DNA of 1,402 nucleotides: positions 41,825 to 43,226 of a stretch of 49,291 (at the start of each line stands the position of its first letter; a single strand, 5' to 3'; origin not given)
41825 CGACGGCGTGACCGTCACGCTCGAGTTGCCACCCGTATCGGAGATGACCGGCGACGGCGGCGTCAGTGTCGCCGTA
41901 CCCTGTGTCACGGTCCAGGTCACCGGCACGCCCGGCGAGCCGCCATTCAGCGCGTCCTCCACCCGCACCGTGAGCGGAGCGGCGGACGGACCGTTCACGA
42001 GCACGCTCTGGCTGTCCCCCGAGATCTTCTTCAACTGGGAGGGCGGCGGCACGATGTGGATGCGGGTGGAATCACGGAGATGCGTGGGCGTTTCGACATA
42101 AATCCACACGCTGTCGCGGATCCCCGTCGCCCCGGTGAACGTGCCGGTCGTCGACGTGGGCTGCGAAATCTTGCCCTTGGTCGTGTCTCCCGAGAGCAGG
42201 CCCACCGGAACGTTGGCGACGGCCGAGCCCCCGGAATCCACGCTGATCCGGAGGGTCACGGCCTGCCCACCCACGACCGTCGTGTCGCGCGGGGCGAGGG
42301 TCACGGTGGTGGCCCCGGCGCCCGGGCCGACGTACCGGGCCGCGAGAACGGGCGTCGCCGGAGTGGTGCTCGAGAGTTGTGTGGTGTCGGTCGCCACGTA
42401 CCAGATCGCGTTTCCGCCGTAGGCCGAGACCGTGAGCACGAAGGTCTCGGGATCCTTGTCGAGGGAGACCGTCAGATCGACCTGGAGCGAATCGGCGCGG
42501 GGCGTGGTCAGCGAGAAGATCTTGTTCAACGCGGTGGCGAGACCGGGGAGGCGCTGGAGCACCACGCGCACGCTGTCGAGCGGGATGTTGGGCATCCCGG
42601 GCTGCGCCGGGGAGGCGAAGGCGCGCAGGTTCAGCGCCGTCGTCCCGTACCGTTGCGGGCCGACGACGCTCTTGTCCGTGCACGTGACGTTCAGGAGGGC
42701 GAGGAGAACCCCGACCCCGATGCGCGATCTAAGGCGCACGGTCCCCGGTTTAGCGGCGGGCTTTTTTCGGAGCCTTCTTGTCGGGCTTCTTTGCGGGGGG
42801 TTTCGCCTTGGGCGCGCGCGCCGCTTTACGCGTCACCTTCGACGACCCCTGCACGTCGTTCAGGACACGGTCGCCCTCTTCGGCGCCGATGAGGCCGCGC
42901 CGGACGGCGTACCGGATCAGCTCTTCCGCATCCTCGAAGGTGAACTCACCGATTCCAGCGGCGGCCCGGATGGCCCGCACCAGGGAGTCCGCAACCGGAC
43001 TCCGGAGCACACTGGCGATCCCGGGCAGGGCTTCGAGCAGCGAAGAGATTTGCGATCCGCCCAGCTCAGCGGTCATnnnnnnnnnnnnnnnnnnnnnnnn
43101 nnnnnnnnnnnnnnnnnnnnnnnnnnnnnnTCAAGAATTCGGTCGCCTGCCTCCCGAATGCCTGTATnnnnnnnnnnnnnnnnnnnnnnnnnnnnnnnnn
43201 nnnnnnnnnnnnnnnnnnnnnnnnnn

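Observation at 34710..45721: Five-gene surface operon: TPR/CsgG-like lipoprotein, OM barrel, Lys-tail protein and two giant Ig-repeat proteins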

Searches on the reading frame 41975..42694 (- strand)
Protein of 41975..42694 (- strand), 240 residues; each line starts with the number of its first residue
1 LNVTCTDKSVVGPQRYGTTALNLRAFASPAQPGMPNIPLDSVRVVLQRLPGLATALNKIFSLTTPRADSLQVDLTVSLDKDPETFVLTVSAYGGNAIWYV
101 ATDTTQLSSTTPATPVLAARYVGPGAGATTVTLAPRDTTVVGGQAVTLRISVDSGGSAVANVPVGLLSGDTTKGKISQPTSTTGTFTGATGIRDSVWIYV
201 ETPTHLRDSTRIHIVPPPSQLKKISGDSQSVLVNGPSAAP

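Call 47: find_related_loci(query=A2, collection=metagenome_contigs, flank=6000)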
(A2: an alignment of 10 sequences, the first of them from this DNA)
Query A2 (240 aa) in metagenome_contigs; peptide patterns used: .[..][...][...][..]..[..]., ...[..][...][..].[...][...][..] (x = any residue, [..] = any of these).
229 stretches matched a pattern; 66 encode a relative of the query (tblastn E <= 1e-3); 64 distinct loci.
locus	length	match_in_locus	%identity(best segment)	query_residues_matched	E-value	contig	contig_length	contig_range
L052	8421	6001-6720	96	1-240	1e-150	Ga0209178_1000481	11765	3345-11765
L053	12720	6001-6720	79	1-240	6e-129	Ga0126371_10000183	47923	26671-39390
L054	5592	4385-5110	68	1-240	4e-106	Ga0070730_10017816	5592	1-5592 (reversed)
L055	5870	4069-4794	68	1-240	5e-105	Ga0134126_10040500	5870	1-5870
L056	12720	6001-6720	64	3-240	1e-96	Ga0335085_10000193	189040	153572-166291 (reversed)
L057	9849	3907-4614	63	3-240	3e-90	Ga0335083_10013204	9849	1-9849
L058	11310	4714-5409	63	3-234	2e-89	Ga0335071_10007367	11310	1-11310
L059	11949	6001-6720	51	4-240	7e-70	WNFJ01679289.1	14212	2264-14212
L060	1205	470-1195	45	1-240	3e-64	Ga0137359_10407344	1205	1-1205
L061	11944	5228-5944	45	3-240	6e-57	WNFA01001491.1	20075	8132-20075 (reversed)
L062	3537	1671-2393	46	3-240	7e-57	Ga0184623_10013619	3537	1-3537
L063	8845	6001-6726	42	3-240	4e-56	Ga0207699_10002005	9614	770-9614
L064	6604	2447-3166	42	3-240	3e-56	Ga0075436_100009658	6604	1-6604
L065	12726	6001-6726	42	3-240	4e-56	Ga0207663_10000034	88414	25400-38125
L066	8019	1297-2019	49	1-240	8e-56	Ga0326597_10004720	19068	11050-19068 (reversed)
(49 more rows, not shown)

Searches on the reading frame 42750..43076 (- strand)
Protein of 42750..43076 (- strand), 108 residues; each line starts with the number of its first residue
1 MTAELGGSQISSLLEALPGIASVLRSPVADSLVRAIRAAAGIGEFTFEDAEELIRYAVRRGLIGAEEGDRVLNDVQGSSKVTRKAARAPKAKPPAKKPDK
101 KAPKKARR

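Call 4: search_protein_families(library=pfam, proteins=[window:42750-43076:-], max_evalue=0.1)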
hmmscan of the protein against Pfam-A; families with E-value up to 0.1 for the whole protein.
window:42750-43076:- (108 aa): 0 families

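Call 5: search_protein_families(library=ncbifam, proteins=[window:42750-43076:-], max_evalue=0.1)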
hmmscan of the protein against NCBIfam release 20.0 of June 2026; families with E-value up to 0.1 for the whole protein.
window:42750-43076:- (108 aa): 0 families

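Call 24: search_solved_structures(query=window:42750-43076:-, max_evalue=10)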
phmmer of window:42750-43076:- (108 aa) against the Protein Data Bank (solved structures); distinct sequences matched with E-value up to 10: 3.
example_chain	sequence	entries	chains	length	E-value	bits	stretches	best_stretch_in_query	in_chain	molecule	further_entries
3oa3_A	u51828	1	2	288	0.62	13.9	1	24-76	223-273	aldolase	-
5vl9_A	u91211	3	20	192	2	12.3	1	29-59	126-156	Regulatory protein TetR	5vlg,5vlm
8qzn_A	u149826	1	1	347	3.1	11.6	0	5-49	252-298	DARPin-Armadillo fusion protein with Tyrosin pocket and linked target peptide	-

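Call 39: search_protein_representatives(protein=window:42750-43076:-)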
Query: 108 residues. Proteins with E-value up to 0.001 (for the whole library): 178; up to 1e-10: 116; up to 1e-30: 6. The best 150 are listed.
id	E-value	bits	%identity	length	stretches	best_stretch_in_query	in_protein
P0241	7.1e-35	135.5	78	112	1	1-105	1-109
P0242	4.7e-34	132.8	78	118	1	1-90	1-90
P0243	1.0e-33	131.7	85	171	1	3-81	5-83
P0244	1.2e-33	131.5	81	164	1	3-90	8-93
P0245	1.6e-32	127.9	74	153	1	1-98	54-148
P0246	3.2e-32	127.0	78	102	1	1-82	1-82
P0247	1.9e-29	118.1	80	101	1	1-74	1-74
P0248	1.1e-28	115.6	75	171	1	1-80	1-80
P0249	2.8e-28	114.3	86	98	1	1-71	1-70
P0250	9.5e-28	112.6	79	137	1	1-72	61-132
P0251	1.5e-26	108.8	65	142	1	1-93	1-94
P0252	2.3e-26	108.2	67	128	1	13-108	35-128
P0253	4.0e-26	107.4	58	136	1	1-106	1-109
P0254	4.1e-25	104.2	58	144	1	1-106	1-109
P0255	5.9e-25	103.7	72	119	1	3-80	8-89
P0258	2.6e-24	101.6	56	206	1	1-102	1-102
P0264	1.4e-23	99.2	54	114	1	3-103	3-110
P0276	6.1e-22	94.0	51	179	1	1-105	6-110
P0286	2.6e-20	88.8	48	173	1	1-107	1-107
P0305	3.5e-18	82.0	51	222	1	3-103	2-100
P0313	2.1e-17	79.5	47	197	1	1-105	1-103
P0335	2.0e-14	69.9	47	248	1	4-99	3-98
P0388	7.4e-06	42.5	35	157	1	26-105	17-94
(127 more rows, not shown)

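Call 41: search_protein_families(library=pfam, proteins=[P0241, P0253, P0258, P0264, P0286, P0305, P0313, P0335, P0388], max_evalue=5)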
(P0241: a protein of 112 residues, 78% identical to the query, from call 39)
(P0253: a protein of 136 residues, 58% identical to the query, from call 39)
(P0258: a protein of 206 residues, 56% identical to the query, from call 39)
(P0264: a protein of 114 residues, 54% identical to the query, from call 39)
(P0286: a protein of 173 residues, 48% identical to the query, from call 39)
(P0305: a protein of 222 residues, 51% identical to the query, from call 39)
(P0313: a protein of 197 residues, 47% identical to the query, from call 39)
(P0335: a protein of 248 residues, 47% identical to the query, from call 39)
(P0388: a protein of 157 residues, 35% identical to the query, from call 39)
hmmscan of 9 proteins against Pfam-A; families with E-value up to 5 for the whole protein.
P0241 (112 aa): 0 families

P0253 (136 aa): 3 families
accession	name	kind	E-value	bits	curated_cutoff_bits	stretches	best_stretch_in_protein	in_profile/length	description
PF25230.1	DUF7846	-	0.059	13.6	26.3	1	37-113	32-112/177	Domain of unknown function (DUF7846)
PF07408.16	DUF1507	-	0.083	13.2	25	1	54-77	51-74/85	Protein of unknown function (DUF1507)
PF22798.2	DUF5817_CT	-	0.12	12.7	29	1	42-65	7-30/54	DUF5817, C-terminal domain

P0258 (206 aa): 1 family
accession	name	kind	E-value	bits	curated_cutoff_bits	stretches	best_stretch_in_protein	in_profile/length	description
PF07382.16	HC2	-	0.00074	20.1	40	1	80-202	7-131/194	Histone H1-like nucleoprotein HC2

P0264 (114 aa): 3 families
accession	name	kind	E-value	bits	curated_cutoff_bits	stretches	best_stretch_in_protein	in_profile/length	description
PF07219.19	HemY_N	-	0.00081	19.9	31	1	31-101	36-105/107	HemY protein N-terminus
PF07408.16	DUF1507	-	0.049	14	25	1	49-80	46-77/85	Protein of unknown function (DUF1507)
PF19960.5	EAD7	-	0.14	12.4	32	1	48-63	35-50/62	Effector-associated domain 7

P0286 (173 aa): 2 families
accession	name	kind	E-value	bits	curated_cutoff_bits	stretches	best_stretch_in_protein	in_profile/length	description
PF19960.5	EAD7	-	0.16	12.2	32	1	49-65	36-52/62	Effector-associated domain 7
PF07408.16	DUF1507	-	0.23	11.8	25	1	54-76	51-73/85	Protein of unknown function (DUF1507)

P0305 (222 aa): 1 family
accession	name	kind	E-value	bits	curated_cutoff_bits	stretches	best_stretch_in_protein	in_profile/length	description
PF20787.2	SPP1_GP23-1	-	0.02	15.2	27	1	49-71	17-39/47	SPP1 phage GP23.1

P0313 (197 aa): 0 families

P0335 (248 aa): 1 family
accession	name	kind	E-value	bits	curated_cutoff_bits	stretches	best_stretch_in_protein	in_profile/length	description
PF04388.17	Hamartin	-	0.76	8.9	25.9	1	79-200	476-598/727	Hamartin protein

P0388 (157 aa): 8 families
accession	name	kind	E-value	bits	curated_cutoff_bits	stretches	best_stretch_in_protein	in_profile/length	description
PF16930.11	Porin_5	-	0.0018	17.4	22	1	42-87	5-52/535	Putative porin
PF10415.14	FumaraseC_C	-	0.046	14.6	32.5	1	29-64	13-48/54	Fumarase C C-terminus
PF19960.5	EAD7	-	0.049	13.9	32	1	41-56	37-52/62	Effector-associated domain 7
PF10573.14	UPF0561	-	0.13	12.8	25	1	48-122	25-95/120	Uncharacterised protein family UPF0561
PF12860.13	PAS_7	-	0.16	12.5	27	1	41-77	41-77/115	PAS fold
PF09105.16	SelB-wing_1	-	0.16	12.1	25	1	29-54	22-47/59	Elongation factor SelB, winged helix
PF20787.2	SPP1_GP23-1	-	0.18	12.2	27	1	43-63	19-39/47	SPP1 phage GP23.1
PF10265.14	Miga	-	0.36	10.2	25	1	17-140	8-131/540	Mitoguardin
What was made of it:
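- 42750..43076 (-): g3: cytoplasmic protein with an 80-aa helical N-domain and a Lys/Ala/Pro-rich histone-H1-like tail. No Pfam family; weak HC2 hit in one homologue (call 41).
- On Phasin-type / PhaF-like protein (g3): No Pfam or NCBIfam hit (calls 4, 5, 41).
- Closest known: Pseudomonas PhaF. Different: No Pfam or NCBIfam phasin hit (calls 4, 5, 41).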

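Call 68: list_cluster_members(proteins=[P0241, P0253, P0258, P0264, P0286, P0305, P0313, P0335, P0388, P0276])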
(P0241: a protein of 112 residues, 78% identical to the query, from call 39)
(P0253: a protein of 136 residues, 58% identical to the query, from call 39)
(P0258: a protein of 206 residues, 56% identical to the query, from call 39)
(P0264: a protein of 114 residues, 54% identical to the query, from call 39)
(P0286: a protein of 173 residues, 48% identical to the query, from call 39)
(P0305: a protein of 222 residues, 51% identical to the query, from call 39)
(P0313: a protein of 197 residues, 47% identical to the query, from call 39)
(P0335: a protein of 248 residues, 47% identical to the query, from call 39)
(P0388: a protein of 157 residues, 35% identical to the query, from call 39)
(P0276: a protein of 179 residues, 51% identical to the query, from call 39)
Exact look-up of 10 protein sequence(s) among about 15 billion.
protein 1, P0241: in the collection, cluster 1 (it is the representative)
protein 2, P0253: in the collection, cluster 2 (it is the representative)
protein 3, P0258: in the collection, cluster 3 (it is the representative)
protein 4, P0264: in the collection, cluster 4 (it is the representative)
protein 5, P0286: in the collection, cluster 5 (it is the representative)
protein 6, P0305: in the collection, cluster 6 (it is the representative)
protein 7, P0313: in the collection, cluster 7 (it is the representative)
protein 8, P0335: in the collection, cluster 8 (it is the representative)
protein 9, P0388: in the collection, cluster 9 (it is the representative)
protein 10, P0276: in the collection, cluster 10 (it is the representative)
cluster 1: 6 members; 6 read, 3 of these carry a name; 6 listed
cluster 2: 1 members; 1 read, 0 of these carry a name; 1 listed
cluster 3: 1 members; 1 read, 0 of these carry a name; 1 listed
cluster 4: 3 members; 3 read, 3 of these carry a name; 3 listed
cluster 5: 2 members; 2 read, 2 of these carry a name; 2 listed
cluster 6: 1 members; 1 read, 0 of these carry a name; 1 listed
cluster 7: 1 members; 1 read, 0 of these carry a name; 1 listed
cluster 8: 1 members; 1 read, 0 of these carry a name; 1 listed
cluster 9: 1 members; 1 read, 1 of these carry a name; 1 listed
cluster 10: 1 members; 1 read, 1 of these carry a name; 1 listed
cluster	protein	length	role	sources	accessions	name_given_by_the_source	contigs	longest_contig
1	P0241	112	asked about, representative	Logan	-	-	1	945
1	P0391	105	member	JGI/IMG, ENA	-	hypothetical protein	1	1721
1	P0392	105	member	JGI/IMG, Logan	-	hypothetical protein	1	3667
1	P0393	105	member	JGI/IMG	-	hypothetical protein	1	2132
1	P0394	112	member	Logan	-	-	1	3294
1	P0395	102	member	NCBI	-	-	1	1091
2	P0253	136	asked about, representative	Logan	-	-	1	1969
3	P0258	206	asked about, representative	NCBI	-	-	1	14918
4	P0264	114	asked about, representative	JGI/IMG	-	hypothetical protein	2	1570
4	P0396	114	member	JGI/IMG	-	hypothetical protein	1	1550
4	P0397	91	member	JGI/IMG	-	hypothetical protein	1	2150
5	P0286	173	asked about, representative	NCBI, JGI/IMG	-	hypothetical protein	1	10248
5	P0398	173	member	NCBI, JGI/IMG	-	hypothetical protein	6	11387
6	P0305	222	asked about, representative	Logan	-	-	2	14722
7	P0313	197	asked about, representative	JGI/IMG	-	-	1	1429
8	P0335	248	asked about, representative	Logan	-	-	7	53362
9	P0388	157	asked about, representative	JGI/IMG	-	polyhydroxyalkanoate synthesis regulator phasin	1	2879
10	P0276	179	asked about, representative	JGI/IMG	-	hypothetical protein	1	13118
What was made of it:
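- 42750..43076 (-): A distant homologue is named 'PHA synthesis regulator phasin' by JGI (call 68).
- Closest known: Pseudomonas PhaF. Same: A distant g3 homologue is labelled 'PHA synthesis regulator phasin' by JGI (call 68).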

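Call 69: find_encoding_contigs(protein=P0335, flank=8000, max_places=2)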
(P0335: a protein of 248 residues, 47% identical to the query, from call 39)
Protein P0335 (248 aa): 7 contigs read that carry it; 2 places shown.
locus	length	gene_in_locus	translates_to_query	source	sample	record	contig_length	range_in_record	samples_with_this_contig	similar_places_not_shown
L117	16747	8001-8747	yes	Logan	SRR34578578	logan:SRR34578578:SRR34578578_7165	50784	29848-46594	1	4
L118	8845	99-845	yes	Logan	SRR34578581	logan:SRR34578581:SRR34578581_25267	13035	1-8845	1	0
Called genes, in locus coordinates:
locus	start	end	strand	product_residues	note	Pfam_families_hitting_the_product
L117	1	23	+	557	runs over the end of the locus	PF07969:Amidohydro_3, PF01979:Amidohydro_1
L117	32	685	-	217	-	PF00072:Response_reg, PF00196:GerE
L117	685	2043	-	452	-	PF07730:HisKA_3, PF13581:HATPase_c_2 (weak), PF02518:HATPase_c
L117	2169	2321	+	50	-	-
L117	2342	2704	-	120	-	-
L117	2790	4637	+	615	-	-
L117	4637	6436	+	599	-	PF00246:Peptidase_M14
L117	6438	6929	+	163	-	PF08534:Redoxin, PF00578:AhpC-TSA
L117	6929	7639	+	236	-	PF10502:Peptidase_S26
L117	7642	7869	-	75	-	-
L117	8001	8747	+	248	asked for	-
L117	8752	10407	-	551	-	PF00015:MCPsignal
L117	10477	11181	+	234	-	-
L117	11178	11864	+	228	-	-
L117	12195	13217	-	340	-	PF01966:HD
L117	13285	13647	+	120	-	PF02954:HTH_8, PF13556:HTH_30 (faint)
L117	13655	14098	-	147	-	PF12019:GspH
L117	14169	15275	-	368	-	PF00072:Response_reg, PF13487:HD_5, PF01966:HD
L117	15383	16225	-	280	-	PF02621:VitK2_biosynth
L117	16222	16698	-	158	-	-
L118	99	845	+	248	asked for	-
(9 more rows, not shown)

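Call 70: find_encoding_contigs(protein=P0258, flank=8000, max_places=2)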
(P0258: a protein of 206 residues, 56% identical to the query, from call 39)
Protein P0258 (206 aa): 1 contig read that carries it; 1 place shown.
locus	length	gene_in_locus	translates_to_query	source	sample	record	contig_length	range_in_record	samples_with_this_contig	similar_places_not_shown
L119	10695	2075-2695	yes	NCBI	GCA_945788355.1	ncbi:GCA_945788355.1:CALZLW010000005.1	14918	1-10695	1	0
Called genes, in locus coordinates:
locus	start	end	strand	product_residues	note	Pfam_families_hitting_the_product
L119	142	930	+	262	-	PF10502:Peptidase_S26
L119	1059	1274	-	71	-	PF01176:eIF-1a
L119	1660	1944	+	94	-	-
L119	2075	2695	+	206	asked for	-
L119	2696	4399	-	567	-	PF00015:MCPsignal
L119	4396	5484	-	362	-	PF13433:Peripla_BP_5 (weak), PF13458:Peripla_BP_6, PF01094:ANF_receptor, PF13433:Peripla_BP_5 (weak)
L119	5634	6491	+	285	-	-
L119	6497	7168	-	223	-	-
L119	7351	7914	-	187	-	-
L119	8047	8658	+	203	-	-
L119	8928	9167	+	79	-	-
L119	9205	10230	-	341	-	PF01435:Peptidase_M48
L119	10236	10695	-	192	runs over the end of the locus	PF04011:LemA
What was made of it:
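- g3 is cytoplasmic and older than the cassette (calls 69, 70).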
